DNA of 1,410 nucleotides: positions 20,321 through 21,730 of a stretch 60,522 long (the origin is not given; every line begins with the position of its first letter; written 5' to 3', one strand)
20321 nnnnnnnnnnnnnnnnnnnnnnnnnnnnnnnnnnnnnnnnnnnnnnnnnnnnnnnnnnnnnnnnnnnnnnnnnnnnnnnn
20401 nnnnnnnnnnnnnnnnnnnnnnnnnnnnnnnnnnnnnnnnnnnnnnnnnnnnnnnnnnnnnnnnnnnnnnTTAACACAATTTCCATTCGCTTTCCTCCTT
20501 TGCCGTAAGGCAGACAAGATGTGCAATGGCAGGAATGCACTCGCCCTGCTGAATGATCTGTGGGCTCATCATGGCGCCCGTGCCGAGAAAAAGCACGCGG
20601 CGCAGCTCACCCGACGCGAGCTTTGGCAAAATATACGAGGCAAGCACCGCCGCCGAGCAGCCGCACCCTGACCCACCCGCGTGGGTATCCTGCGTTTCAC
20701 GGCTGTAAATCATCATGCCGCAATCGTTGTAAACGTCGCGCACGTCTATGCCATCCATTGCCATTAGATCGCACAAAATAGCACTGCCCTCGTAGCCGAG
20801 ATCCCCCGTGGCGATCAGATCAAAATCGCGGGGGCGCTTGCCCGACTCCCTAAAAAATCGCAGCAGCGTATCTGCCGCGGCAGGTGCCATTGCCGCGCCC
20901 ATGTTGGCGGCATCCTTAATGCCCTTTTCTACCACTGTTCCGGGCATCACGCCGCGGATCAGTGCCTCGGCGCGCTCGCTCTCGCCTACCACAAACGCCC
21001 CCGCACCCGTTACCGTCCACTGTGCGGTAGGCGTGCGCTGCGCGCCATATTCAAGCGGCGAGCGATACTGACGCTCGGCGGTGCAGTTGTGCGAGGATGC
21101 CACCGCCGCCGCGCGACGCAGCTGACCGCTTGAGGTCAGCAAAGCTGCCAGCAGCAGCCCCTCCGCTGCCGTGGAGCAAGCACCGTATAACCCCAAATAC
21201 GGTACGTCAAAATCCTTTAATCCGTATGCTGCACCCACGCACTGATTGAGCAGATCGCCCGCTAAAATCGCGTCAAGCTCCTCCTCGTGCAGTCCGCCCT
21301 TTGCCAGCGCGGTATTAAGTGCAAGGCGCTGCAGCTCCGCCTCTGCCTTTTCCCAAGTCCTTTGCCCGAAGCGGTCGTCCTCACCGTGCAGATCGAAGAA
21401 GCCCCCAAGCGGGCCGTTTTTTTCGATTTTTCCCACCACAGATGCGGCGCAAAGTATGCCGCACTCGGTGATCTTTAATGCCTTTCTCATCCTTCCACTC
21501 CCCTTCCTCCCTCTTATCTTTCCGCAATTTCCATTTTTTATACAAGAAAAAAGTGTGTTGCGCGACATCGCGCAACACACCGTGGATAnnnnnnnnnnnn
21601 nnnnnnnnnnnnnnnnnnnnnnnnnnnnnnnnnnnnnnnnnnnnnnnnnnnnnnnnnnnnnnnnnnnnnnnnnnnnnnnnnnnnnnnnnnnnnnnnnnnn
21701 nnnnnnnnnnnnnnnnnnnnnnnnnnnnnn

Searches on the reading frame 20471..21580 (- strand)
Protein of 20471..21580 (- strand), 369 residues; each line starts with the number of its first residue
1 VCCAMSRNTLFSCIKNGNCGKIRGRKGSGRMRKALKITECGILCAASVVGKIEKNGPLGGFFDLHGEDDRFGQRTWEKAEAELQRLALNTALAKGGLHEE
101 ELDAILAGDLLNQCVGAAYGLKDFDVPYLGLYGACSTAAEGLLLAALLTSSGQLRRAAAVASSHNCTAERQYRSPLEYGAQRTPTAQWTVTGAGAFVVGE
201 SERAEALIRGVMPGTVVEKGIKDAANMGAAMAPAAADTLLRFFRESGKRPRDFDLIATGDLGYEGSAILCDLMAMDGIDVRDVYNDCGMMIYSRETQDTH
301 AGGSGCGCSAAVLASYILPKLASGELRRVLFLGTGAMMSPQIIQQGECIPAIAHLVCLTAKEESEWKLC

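Call 77: search_protein_families(library=pfam, proteins=[window:20471-21580:-], max_evalue=0.00001)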
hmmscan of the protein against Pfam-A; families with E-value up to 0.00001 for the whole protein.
window:20471-21580:- (369 aa): 1 family
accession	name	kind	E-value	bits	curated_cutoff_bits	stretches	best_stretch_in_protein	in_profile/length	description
PF07451.17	SpoVAD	-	2.2e-125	418.2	22.1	1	41-358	12-328/329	Stage V sporulation protein AD (SpoVAD)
